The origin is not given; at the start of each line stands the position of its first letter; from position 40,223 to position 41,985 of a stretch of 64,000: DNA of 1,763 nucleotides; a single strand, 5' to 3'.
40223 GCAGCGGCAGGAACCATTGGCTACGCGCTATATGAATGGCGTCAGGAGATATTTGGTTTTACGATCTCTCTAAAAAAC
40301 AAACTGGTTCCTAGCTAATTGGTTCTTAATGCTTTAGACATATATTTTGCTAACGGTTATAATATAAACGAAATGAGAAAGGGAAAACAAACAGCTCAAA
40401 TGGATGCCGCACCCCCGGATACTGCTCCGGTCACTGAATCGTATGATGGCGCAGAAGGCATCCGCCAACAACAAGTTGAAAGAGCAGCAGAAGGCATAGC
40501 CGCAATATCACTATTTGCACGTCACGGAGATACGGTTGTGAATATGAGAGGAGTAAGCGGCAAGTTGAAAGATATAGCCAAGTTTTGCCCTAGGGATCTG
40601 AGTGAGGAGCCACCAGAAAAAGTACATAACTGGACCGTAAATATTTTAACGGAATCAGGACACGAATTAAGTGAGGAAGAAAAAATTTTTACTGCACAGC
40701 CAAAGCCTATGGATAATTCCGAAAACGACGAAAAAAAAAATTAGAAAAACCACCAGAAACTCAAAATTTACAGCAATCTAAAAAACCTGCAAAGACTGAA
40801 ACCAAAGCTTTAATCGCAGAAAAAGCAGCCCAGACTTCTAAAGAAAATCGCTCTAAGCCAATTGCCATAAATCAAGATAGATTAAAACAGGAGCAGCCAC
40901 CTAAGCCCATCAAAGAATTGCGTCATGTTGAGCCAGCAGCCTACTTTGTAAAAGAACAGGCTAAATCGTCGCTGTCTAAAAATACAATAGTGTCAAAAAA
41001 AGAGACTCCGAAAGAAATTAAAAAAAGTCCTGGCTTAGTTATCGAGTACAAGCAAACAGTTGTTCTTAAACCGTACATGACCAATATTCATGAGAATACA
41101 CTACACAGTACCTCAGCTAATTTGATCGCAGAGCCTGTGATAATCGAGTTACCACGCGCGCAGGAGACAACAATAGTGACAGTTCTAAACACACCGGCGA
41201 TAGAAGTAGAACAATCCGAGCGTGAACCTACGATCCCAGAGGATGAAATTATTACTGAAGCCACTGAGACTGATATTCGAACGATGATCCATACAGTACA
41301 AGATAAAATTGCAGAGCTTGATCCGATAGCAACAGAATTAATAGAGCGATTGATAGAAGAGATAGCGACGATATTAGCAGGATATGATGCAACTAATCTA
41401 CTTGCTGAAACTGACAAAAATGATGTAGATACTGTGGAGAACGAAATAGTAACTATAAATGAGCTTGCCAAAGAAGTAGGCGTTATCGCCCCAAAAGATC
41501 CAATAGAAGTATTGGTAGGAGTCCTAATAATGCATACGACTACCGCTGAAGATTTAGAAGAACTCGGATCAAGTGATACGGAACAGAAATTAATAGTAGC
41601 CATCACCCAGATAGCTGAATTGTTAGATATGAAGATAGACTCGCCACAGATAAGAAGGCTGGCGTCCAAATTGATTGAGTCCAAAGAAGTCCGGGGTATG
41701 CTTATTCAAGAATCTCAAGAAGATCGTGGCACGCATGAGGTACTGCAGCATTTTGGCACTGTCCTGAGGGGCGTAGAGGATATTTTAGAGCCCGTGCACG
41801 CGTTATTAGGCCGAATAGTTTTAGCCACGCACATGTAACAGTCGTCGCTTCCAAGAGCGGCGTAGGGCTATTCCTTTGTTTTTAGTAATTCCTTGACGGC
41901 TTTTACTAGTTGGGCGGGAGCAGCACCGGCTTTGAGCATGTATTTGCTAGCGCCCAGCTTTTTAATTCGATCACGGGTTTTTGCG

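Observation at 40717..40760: A10 homopolymer exactly at the junction of two ORFs: a -1 slip (or a +1 A) fuses them into one ~490-aa protein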

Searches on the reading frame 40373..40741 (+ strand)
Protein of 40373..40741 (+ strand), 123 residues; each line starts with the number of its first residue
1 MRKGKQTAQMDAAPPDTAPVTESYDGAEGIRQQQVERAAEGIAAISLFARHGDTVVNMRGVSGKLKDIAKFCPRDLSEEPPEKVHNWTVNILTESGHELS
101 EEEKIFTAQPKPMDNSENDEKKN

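Call 48: find_homologous_proteins(query=A3, max_evalue=0.01)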
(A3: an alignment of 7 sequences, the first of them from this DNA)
Query A3 (7 sequences) (123 aa, profile of the alignment): 8 proteins with E <= 0.01 among 1909 candidates.
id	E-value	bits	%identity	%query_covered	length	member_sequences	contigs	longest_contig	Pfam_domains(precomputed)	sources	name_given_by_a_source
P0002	2.7e-38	148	100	100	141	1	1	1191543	-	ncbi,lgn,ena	-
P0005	1.1e-34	136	41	67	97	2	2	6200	-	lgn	-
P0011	6.9e-27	111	39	55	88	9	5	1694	-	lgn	-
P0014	4.9e-25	105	36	43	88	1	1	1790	-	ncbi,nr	ncbi:MAG TPA: hypothetical protein VLG37_00005 [Candidatus Saccharimonadales bacterium]|nr:hypotheti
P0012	6.0e-25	105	41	46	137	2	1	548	-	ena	-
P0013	1.4e-23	100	40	46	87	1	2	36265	-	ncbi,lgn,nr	ncbi:MAG TPA: hypothetical protein VLG25_00245 [Patescibacteria group bacterium]|nr:hypothetical pro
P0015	2.9e-23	99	40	72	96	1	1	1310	-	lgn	-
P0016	1.9e-19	87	36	56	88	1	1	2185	-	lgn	-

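Call 50: find_encoding_contigs(protein=P0015, flank=3000, max_places=2)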
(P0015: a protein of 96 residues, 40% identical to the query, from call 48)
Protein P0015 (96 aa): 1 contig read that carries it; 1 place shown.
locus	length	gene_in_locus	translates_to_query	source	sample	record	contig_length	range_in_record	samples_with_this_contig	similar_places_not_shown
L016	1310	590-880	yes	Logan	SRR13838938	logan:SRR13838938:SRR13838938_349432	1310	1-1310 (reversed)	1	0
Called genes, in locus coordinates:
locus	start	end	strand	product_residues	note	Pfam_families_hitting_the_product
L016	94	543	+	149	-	PF04977:DivIC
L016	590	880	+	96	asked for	-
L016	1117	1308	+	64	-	?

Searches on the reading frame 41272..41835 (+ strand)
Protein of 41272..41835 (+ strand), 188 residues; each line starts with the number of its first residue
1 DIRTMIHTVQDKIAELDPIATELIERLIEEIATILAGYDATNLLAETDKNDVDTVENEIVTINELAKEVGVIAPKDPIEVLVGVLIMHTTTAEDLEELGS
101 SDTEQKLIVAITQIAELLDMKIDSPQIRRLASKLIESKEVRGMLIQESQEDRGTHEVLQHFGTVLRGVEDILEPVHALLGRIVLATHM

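Call 86: find_homologous_proteins(query=A5, max_evalue=0.01)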
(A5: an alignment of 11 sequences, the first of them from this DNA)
Query A5 (11 sequences) (188 aa, profile of the alignment): 8 proteins with E <= 0.01 among 8000 candidates.
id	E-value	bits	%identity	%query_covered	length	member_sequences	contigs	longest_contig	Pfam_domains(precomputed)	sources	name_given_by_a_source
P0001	5.6e-39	151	100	100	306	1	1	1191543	-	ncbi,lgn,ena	-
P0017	1.5e-34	137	26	72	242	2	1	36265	-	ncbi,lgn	-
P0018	1.1e-27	115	24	49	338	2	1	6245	-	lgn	-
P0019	7.5e-26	109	38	18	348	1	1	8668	-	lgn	-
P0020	6.4e-18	83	37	18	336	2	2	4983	-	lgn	-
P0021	6.6e-18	83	32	18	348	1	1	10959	-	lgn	-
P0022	1.4e-13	69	33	16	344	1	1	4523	-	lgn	-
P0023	1.6e-11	62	26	47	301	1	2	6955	-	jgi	jgi:leucyl aminopeptidase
